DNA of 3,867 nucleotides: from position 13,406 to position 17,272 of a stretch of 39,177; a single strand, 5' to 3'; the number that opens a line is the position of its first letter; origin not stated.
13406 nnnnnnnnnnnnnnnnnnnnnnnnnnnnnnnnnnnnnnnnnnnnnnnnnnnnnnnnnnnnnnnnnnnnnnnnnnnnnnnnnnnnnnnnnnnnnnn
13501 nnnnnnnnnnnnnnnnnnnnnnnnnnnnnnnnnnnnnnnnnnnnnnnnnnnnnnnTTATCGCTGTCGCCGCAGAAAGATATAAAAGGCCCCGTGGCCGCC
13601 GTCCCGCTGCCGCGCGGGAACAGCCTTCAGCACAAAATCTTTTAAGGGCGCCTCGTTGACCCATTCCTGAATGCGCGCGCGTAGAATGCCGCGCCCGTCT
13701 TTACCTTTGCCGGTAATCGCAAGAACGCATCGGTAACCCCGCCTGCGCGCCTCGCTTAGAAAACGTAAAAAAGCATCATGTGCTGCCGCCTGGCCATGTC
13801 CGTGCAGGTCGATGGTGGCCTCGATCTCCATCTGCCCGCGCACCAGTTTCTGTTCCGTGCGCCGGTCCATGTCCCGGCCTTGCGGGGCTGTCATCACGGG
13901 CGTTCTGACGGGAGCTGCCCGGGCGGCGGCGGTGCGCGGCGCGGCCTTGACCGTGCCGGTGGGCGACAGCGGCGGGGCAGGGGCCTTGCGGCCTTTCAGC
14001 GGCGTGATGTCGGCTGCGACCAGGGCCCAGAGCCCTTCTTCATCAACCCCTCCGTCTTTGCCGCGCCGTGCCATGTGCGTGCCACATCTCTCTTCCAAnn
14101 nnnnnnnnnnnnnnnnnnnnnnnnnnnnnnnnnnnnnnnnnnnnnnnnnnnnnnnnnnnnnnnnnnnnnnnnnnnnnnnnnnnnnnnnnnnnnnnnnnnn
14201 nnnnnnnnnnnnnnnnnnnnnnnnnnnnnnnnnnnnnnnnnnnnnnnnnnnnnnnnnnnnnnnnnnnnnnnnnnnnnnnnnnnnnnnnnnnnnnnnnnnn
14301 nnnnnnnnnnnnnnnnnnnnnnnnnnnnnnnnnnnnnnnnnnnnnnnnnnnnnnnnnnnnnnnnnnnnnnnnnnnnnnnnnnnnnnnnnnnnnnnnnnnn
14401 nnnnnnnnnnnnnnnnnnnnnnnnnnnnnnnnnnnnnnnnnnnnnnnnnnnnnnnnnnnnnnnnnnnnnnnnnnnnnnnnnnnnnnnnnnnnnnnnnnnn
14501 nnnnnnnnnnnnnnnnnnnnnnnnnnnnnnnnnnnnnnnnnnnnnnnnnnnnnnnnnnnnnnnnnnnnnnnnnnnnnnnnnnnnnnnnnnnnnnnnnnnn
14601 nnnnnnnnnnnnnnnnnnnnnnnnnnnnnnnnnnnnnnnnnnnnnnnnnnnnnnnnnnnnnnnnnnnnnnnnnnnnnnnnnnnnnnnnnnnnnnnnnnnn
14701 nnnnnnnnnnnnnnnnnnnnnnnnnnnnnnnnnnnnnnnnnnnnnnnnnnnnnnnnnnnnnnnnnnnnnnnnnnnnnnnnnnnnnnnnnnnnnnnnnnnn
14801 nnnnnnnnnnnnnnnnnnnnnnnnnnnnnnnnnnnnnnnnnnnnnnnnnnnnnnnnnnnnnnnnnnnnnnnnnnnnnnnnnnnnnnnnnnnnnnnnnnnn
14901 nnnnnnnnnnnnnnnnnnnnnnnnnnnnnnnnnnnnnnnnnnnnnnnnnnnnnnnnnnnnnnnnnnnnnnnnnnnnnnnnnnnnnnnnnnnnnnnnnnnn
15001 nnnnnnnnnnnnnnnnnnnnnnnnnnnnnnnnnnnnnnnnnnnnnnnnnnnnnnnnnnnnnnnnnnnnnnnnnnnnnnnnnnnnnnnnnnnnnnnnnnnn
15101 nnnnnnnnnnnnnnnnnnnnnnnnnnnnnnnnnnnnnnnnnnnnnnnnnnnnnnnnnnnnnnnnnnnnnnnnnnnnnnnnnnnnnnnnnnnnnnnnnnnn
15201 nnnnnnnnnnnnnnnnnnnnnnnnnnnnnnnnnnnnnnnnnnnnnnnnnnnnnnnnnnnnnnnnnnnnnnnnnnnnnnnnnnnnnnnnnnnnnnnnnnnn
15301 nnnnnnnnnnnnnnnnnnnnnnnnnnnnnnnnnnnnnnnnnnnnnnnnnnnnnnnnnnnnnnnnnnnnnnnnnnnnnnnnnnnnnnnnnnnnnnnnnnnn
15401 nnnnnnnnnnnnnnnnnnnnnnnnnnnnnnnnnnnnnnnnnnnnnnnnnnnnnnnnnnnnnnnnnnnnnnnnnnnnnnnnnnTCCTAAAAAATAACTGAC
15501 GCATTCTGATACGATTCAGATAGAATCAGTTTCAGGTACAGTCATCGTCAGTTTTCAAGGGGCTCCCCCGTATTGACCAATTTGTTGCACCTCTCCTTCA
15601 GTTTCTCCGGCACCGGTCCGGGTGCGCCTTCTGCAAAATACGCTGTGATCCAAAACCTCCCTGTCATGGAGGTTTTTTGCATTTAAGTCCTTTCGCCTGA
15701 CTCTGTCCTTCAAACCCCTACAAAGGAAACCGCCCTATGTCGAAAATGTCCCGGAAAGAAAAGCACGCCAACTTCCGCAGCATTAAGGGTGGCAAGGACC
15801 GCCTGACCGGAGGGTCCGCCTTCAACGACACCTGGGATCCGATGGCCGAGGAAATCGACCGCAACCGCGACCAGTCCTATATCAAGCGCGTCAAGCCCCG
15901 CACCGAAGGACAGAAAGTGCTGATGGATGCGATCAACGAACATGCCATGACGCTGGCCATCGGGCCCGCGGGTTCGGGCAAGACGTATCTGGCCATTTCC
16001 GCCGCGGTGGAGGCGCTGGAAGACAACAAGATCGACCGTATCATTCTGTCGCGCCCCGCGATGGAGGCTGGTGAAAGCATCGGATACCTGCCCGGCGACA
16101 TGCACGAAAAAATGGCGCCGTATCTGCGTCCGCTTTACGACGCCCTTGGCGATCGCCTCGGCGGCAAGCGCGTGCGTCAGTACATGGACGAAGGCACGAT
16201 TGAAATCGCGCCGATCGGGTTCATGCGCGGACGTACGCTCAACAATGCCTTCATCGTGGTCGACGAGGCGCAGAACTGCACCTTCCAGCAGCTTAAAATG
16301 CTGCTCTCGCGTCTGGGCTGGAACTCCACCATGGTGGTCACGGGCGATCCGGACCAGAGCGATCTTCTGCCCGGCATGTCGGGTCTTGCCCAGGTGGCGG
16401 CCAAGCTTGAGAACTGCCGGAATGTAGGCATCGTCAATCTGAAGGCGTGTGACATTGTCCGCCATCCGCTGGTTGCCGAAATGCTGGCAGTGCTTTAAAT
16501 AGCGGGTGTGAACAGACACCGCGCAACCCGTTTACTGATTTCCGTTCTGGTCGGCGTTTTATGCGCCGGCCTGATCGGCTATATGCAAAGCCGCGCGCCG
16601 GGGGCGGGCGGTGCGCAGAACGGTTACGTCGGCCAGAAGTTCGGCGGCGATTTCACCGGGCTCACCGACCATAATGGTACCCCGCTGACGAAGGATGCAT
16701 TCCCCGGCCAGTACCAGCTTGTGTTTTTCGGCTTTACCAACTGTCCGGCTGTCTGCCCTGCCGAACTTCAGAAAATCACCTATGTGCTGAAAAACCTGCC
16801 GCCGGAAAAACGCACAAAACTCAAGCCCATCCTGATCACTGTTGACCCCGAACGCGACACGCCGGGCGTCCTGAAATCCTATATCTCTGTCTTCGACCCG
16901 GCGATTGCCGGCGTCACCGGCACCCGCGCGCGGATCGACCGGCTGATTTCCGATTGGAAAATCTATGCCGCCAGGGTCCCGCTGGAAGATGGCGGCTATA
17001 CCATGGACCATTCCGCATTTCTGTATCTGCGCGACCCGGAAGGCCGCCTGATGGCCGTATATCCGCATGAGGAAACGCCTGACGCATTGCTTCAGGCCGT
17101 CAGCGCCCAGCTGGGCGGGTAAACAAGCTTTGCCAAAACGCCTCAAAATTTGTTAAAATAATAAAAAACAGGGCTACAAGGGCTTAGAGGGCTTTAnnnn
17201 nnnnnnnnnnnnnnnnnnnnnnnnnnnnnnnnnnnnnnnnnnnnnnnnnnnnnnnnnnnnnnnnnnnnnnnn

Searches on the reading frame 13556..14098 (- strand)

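Call 54: search_protein_families(library=pfam, proteins=[window:13556-14098:-], max_evalue=0.001)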
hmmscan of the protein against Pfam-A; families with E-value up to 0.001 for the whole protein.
window:13556-14098:- (180 aa): 1 family
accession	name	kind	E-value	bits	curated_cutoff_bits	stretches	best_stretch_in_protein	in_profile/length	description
PF01713.27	Smr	-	7.3e-19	68.1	25.7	1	96-177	1-77/77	Smr domain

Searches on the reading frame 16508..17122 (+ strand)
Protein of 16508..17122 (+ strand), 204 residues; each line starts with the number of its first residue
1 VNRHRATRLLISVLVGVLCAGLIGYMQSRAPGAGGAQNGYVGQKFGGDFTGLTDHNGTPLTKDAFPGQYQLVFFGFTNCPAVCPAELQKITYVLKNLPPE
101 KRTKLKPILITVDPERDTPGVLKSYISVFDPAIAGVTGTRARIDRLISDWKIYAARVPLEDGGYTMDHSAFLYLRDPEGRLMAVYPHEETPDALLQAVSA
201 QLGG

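Call 54: search_protein_families(library=pfam, proteins=[window:16508-17122:+], max_evalue=0.001)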
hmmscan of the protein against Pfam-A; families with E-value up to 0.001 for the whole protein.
window:16508-17122:+ (204 aa): 1 family
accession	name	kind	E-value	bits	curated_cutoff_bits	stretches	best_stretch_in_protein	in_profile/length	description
PF02630.20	SCO1-SenC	-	2.2e-44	151.1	22.8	1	47-180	2-133/134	SCO1/SenC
